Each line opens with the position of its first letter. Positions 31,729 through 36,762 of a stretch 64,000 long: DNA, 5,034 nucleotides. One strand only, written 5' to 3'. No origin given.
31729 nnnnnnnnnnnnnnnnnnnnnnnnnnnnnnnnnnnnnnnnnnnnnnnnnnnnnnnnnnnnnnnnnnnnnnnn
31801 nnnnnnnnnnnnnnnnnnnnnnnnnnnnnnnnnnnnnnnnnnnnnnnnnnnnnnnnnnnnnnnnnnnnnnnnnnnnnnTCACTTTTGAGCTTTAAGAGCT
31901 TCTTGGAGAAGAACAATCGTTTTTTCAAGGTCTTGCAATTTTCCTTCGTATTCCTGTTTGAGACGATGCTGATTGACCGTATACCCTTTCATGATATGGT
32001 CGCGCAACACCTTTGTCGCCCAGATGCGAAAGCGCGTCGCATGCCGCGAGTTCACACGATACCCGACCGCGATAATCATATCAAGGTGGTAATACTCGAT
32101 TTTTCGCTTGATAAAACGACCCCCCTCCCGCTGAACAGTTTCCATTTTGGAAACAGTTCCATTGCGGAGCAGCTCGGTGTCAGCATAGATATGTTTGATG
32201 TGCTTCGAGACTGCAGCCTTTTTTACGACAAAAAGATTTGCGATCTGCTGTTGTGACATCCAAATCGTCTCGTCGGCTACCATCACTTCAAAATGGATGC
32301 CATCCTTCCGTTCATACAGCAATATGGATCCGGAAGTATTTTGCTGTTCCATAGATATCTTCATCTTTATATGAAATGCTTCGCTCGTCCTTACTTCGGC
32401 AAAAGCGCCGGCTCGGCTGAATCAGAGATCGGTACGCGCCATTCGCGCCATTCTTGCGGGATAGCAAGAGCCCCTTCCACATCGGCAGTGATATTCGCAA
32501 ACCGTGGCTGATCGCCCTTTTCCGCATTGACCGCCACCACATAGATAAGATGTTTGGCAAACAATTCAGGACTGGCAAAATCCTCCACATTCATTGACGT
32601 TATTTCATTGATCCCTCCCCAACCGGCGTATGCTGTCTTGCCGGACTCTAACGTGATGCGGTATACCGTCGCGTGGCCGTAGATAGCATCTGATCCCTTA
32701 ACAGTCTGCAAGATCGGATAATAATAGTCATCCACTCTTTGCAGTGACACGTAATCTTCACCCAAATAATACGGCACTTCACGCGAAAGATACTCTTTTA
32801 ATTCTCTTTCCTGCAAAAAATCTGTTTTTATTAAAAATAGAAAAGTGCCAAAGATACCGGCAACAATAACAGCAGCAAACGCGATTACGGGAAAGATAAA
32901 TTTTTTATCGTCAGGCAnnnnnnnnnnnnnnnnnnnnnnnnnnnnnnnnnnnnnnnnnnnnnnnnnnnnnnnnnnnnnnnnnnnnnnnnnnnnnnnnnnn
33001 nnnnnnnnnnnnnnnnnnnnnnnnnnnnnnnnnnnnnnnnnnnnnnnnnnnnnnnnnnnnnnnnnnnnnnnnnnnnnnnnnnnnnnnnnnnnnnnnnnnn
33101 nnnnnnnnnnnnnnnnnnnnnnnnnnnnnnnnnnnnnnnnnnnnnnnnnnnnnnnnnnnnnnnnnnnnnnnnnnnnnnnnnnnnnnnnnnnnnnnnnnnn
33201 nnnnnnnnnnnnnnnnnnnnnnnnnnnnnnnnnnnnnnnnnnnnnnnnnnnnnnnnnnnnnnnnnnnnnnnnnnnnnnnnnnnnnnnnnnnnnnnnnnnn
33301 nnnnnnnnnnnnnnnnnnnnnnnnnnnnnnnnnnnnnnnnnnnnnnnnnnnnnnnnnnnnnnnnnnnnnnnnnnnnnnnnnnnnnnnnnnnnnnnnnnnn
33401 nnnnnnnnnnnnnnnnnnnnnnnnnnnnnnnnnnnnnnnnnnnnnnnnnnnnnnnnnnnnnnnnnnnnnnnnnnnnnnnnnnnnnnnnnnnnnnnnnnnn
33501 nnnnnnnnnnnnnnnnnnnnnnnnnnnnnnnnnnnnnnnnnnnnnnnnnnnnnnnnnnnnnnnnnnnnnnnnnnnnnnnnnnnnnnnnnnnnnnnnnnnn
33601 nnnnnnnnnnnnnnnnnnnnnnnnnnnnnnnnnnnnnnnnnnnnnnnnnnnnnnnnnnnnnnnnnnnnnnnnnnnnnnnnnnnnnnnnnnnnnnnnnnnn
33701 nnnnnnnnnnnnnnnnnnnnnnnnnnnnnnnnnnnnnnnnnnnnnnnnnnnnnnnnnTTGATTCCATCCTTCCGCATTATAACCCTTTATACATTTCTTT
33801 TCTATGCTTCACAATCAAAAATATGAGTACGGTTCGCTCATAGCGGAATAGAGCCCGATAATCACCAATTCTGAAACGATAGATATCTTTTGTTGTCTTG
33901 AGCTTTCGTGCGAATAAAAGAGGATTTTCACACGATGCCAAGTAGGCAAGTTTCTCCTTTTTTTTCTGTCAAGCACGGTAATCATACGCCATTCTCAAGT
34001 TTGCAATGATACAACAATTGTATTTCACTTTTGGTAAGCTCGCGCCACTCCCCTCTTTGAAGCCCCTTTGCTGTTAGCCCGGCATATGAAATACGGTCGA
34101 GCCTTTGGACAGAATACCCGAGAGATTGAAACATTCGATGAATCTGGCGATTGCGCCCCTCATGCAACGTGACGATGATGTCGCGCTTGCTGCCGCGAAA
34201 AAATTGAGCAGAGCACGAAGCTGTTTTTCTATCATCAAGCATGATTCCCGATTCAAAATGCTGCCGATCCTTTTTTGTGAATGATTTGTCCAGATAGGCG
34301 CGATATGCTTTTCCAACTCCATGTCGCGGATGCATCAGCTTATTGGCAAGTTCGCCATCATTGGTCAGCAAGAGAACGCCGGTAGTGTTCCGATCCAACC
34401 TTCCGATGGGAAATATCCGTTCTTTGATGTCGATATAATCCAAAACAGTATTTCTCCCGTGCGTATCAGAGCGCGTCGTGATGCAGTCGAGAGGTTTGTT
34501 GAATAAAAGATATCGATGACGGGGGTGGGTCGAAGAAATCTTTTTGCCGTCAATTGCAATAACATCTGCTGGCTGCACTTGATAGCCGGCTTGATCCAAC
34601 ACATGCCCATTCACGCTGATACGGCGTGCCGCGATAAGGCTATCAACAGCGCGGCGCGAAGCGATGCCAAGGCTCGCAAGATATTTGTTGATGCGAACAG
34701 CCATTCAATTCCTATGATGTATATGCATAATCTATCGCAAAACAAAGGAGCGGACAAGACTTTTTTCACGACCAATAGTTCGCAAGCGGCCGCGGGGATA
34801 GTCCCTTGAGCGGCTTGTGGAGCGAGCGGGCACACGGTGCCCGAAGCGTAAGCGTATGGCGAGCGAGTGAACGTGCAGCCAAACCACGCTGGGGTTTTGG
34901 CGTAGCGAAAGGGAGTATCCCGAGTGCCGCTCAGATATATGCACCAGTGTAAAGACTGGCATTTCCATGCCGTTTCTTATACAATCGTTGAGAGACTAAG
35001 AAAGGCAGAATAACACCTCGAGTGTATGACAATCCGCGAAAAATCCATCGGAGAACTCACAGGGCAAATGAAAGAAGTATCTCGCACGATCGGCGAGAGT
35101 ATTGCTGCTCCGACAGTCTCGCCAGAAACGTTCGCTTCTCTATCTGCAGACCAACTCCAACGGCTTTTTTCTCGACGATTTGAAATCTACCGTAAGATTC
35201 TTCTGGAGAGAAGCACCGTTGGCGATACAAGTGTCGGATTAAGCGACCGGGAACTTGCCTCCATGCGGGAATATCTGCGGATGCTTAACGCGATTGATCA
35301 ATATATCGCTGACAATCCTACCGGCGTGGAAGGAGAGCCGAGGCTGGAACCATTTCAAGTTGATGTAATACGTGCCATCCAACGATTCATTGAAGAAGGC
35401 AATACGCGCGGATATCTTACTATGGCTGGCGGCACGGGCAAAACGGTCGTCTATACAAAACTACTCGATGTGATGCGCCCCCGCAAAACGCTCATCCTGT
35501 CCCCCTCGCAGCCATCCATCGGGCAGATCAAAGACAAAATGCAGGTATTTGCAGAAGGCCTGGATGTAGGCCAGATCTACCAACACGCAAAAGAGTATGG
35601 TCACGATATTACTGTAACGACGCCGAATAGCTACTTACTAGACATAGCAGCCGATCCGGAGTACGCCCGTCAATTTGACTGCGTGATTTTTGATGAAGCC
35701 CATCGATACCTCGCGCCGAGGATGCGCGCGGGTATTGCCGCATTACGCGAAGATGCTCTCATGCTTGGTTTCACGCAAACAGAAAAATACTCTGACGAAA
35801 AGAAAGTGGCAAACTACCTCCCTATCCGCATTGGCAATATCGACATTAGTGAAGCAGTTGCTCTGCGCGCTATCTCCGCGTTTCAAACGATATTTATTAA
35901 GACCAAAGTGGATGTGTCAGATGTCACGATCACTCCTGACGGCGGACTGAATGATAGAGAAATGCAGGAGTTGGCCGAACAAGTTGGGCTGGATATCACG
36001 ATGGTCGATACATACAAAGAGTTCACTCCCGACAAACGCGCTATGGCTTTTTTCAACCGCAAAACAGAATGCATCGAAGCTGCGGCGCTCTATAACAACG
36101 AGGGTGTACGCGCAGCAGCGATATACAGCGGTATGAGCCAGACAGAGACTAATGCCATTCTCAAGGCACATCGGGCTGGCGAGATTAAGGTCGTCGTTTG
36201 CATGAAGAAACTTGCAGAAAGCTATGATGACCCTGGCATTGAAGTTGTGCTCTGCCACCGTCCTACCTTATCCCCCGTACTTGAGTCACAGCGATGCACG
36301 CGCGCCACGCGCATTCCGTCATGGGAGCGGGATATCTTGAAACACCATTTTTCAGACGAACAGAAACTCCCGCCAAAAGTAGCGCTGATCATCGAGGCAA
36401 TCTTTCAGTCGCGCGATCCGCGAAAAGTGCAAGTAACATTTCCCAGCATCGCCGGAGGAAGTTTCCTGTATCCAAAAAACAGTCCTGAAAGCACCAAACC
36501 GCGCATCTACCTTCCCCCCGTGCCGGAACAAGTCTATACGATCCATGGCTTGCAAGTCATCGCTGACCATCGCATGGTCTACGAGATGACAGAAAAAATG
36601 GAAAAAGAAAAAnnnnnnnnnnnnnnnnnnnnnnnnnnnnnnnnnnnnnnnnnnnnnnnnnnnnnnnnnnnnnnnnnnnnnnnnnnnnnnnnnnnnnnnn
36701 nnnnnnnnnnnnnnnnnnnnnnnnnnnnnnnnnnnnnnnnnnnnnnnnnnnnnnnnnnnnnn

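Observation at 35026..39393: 1455-aa SF2 helicase carrying about 12 tandem degenerate HTH-like repeats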

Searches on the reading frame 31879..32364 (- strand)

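Call 8: search_protein_families(library=pfam, proteins=[window:31879-32364:-], max_evalue=0.01)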
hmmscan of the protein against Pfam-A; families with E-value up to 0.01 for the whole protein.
window:31879-32364:- (161 aa): 1 family
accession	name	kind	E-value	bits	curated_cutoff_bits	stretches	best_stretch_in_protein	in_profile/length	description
PF13310.11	Virulence_RhuM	-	2e-25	90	33.7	1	70-140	2-72/252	Virulence protein RhuM family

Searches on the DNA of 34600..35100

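Call 61: search_rna_families(source=window, start=34600, end=35100, threshold=evalue, max_evalue=1, show_alignments=1)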
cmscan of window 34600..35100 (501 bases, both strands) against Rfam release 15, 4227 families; matches with E-value up to 1: 0.
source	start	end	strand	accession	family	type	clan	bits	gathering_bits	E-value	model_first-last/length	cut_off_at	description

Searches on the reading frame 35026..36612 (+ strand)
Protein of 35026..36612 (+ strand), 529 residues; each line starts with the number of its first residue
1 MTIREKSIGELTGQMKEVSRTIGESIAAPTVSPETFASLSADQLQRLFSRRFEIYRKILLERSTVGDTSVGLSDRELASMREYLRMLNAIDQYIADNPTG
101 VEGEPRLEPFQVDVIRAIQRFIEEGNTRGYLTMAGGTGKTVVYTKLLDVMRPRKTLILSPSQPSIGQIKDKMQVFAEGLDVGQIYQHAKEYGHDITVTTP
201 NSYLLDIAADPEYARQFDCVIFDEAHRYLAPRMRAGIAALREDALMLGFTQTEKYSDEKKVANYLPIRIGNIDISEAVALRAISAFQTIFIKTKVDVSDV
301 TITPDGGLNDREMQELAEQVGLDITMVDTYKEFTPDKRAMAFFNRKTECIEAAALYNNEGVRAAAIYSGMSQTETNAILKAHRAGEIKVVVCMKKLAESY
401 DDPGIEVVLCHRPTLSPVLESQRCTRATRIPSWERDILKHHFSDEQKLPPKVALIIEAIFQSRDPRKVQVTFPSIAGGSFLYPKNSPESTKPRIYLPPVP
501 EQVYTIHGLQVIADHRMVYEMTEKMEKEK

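Call 42: search_solved_structures(query=window:35026-36612:+, max_evalue=0.001)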
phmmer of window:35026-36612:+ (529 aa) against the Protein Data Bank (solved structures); distinct sequences matched with E-value up to 0.001: 9.
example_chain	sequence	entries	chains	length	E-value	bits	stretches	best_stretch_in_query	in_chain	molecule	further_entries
7clg_A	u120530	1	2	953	3.6e-11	45.4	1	100-434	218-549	Putative helicase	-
6p4f_A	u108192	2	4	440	9.2e-06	27.6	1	109-278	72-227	DNA-dependent ATPase XPBII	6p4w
5tnu_A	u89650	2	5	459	1e-05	27.4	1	109-278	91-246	DNA-dependent ATPase XPBII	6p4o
3eaq_A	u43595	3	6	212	3.8e-05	25.6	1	333-413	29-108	Heat resistant RNA dependent ATPase | Hera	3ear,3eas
4kbf_A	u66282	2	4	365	4.7e-05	25.3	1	333-413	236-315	Heat resistant RNA dependent ATPase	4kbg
3i32_A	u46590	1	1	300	5.1e-05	25.2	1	333-414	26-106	Heat resistant RNA dependent ATPase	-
6p66_A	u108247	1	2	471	0.0002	23.2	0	116-257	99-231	DNA repair protein RAD25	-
2fwr_A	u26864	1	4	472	0.0002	23.2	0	116-257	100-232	DNA repair protein RAD25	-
8dpe_A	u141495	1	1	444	0.00055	21.7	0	331-411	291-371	ATP-dependent RNA helicase DDX42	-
